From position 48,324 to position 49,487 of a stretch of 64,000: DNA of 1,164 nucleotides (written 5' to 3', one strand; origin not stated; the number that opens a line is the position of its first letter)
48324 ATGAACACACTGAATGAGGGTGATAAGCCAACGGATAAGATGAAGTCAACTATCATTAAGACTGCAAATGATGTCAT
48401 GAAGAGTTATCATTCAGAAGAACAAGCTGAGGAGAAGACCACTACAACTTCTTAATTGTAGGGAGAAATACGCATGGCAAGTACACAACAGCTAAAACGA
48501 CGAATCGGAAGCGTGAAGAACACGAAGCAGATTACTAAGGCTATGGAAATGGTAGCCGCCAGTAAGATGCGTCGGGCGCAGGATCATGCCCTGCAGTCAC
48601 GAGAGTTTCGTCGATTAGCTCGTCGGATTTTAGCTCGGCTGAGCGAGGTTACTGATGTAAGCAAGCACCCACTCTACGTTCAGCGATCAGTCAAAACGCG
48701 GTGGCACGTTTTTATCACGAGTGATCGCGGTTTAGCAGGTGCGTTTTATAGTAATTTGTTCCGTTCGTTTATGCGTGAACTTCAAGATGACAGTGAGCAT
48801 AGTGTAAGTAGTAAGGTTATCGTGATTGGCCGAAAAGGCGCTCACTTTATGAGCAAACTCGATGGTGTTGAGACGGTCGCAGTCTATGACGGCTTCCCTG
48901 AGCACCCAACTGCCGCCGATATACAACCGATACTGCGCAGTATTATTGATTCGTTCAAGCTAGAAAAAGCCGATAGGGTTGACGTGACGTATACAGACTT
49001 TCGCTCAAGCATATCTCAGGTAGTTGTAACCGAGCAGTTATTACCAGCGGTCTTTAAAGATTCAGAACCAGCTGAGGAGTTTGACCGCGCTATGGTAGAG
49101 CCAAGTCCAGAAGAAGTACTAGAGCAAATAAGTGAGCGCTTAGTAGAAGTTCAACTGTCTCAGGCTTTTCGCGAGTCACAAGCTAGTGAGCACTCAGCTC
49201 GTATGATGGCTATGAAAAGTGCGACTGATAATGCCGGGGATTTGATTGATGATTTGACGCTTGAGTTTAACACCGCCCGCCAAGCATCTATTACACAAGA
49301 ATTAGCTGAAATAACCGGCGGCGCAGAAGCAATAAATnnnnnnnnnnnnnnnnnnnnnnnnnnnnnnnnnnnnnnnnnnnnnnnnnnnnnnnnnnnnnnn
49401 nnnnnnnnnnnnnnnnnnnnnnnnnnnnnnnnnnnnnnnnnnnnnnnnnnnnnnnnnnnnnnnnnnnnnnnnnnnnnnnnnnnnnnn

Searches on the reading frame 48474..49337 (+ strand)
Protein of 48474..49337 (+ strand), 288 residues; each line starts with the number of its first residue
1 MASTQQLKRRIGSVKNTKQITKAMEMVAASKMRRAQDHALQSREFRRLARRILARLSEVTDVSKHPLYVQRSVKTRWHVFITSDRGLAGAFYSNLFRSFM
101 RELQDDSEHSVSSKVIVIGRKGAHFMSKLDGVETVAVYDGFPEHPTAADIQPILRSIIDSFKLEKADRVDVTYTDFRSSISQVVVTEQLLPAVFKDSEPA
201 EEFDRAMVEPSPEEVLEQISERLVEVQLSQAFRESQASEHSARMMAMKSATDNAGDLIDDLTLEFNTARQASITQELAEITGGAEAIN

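Call 3: search_protein_families(library=pfam, proteins=[window:48474-49337:+], max_evalue=1)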
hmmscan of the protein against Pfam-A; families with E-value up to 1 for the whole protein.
window:48474-49337:+ (288 aa): 3 families
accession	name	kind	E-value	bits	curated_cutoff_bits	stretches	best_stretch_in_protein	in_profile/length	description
PF00231.24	ATP-synt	-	1e-89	301.5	39.9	1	4-287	2-285/285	ATP synthase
PF15867.10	Dynein_attach_N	-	0.18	12.3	27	0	128-155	27-54/68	Dynein attachment factor N-terminus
PF05266.19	DUF724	-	0.81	10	38.4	1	212-270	128-186/188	Protein of unknown function (DUF724)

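Call 8: find_related_loci(query=window:48474-49337:+, collection=genome_contigs, flank=6000)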
Query window:48474-49337:+ (288 aa) in genome_contigs; peptide patterns used: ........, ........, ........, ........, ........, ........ (x = any residue, [..] = any of these).
599 stretches matched a pattern (row limit reached: there are more); 556 encode a relative of the query (tblastn E <= 1e-3); the best 80 are kept; 80 distinct loci.
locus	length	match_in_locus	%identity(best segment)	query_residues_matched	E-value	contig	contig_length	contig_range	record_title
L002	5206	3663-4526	72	1-288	5e-143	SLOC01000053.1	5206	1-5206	MAG: Candidatus Saccharibacteria bacterium isolate CSSed165cm_431 CSSed16-5cm-81250, whole genome shotgun sequence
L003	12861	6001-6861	75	1-287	1e-138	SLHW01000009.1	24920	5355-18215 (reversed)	MAG: Candidatus Saccharibacteria bacterium isolate CSSed165cm_172 CSSed16-5cm-3957, whole genome shotgun sequence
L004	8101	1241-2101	65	1-287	1e-123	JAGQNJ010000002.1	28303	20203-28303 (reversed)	MAG: Candidatus Saccharibacteria bacterium isolate HKST-UBA65 NODE_2_length_28303_cov_3.441756, whole genome shotgun seq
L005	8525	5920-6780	62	1-287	8e-117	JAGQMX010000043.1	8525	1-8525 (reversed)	MAG: Candidatus Saccharibacteria bacterium isolate HKST-UBA53 2011-04-20_1_(paired)_contig_150685, whole genome shotgun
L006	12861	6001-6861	62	1-287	9e-117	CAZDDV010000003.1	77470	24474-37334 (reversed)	MAG TPA_asm: uncultured Candidatus Saccharibacteria bacterium isolate SRP128246_co1_521 genome assembly, contig: NODE_26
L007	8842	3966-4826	61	1-287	2e-116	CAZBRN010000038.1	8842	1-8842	MAG TPA_asm: uncultured Candidatus Saccharibacteria bacterium isolate SRP286056_co2_432 genome assembly, contig: NODE_13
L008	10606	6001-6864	59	1-287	5e-109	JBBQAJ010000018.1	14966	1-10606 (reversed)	MAG: Candidatus Saccharimonadales bacterium isolate Co_metawrap_1474 Cmw_1474_k141_7154838_length_14966_cov_14.9962, who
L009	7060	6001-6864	55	1-288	6e-107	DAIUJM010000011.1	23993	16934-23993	MAG TPA_asm: Candidatus Saccharibacteria bacterium isolate CTOTU2436 NODE_912_length_23993_cov_7.162754, whole genome sh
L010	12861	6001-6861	56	1-287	1e-103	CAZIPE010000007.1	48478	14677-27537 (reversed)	MAG TPA_asm: uncultured Candidatus Saccharibacteria bacterium isolate SRP173033_co2_102 genome assembly, contig: NODE_21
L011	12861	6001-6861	56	1-287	1e-103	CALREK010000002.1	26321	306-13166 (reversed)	MAG: uncultured Candidatus Saccharimonas sp. isolate RH-23may17-197 genome assembly, contig: RH-23may17-C13164, whole ge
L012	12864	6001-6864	57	1-287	1e-101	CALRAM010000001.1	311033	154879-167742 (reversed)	MAG: uncultured Candidatus Saccharimonas sp. isolate RH-20apr16-349 genome assembly, contig: RH-20APR16-C12, whole genom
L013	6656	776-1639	53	1-288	3e-100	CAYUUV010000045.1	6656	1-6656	MAG TPA_asm: uncultured Candidatus Saccharibacteria bacterium isolate SRP285395_co1_312 genome assembly, contig: NODE_20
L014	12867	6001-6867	54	1-287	2e-98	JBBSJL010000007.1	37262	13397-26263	MAG: Candidatus Saccharimonadales bacterium isolate LS4_metabat2.004 LS4_metabat2.004_K_955428_L_37262_cov_13.7125, whol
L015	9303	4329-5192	54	1-288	2e-95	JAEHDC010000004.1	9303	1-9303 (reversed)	MAG: Candidatus Saccharibacteria bacterium isolate EFPC_124 k127_1745274, whole genome shotgun sequence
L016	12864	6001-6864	57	1-287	9e-105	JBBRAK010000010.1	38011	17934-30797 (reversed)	MAG: Candidatus Saccharimonadales bacterium isolate Co_metawrap_2292 Cmw_2292_k141_1369612_length_38011_cov_12.9975, who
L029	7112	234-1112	39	1-287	7e-63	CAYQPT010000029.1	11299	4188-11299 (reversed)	MAG TPA_asm: uncultured Candidatus Saccharibacteria bacterium isolate SRP192927_co1_1036 genome assembly, contig: NODE_1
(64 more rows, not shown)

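Call 15: find_related_loci(query=window:48474-49337:+, collection=metagenome_contigs, flank=5000)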
Query window:48474-49337:+ (288 aa) in metagenome_contigs; peptide patterns used: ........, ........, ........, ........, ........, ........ (x = any residue, [..] = any of these).
600 stretches matched a pattern (row limit reached: there are more); 548 encode a relative of the query (tblastn E <= 1e-3); the best 80 are kept; 80 distinct loci.
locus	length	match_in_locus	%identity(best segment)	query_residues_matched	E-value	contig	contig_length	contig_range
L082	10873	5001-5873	91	1-288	1e-168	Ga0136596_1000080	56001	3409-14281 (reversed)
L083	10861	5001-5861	62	1-287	4e-115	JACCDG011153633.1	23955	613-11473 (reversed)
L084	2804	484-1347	55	1-288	4e-109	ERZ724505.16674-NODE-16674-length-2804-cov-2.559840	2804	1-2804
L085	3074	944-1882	53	1-288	6e-107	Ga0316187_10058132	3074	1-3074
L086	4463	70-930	56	1-287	4e-104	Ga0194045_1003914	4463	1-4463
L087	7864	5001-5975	51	1-288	1e-103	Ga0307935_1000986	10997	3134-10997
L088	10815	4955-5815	56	1-287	9e-104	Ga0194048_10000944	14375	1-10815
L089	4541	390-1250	54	1-287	1e-100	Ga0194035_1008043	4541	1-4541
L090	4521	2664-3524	55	1-287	3e-97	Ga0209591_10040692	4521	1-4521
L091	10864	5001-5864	52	1-288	4e-93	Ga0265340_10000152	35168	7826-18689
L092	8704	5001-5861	51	1-288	3e-92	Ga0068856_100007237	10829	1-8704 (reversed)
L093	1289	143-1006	50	1-288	6e-97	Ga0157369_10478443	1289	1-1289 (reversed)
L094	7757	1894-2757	50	1-288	9e-86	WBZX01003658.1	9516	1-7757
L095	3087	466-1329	49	1-288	9e-87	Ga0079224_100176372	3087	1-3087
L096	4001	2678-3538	49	1-287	7e-85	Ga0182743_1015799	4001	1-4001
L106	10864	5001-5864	55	1-288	3e-107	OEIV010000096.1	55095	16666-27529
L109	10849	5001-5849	46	1-287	1e-64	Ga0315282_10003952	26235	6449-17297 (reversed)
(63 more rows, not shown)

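Call 48: search_protein_families(library=pfam, alignment_id=A4, max_evalue=0.01)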
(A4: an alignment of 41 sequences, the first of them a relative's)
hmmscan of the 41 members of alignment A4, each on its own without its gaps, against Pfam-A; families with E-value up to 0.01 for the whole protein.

A. member 1, L010:6864-7622:+ (253 aa): 0 families

B. families by the number of members that match (of 41 scanned): 3 families
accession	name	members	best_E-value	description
PF05635.17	23S_rRNA_IVP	3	1.1e-33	23S rRNA-intervening sequence protein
PF05685.18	Uma2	1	1.7e-33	Putative restriction endonuclease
PF07927.17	HicA_toxin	1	7e-08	HicA toxin of bacterial toxin-antitoxin,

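Call 49: search_protein_families(library=pfam, proteins=[L083:5864-6796:+, L109:5867-6430:+, L109:6554-6910:+, L089:1256-1651:+, L089:1651-1953:+, L090:3531-3740:+, L087:5978-6247:+, L106:7920-8312:+, L106:5864-6472:+, L010:6864-7622:+], max_evalue=0.05)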
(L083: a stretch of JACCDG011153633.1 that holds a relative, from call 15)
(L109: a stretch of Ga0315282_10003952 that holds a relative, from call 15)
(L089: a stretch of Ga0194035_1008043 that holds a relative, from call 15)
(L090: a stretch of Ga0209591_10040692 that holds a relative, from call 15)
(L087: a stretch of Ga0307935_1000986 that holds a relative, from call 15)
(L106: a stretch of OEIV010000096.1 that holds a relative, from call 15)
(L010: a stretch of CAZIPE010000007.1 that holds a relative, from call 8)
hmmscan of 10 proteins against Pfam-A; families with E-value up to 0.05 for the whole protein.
L083:5864-6796:+ (311 aa): 0 families

L109:5867-6430:+ (188 aa): 1 family
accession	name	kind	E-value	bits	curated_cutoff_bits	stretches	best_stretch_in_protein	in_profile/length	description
PF05685.18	Uma2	-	1.7e-33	116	27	1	14-183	1-171/172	Putative restriction endonuclease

L109:6554-6910:+ (119 aa): 2 families
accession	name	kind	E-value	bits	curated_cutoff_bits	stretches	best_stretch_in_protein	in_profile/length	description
PF07927.17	HicA_toxin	-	7e-08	32.9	27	1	57-111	2-58/58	HicA toxin of bacterial toxin-antitoxin,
PF07848.18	PaaX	-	0.021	15.5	24.8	0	47-85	14-53/70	PaaX-like protein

L089:1256-1651:+ (132 aa): 0 families

L089:1651-1953:+ (101 aa): 1 family
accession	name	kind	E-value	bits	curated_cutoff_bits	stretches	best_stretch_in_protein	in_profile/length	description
PF16350.10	FAO_M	-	0.049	14.3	27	0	16-48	7-39/56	FAD dependent oxidoreductase central domain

L090:3531-3740:+ (70 aa): 0 families

L087:5978-6247:+ (90 aa): 0 families

L106:7920-8312:+ (131 aa): 1 family
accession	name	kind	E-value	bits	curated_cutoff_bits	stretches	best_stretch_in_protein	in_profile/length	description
PF05635.17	23S_rRNA_IVP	-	1.1e-31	109.7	33.8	1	17-121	2-105/106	23S rRNA-intervening sequence protein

L106:5864-6472:+ (203 aa): 0 families

L010:6864-7622:+ (253 aa): 0 families
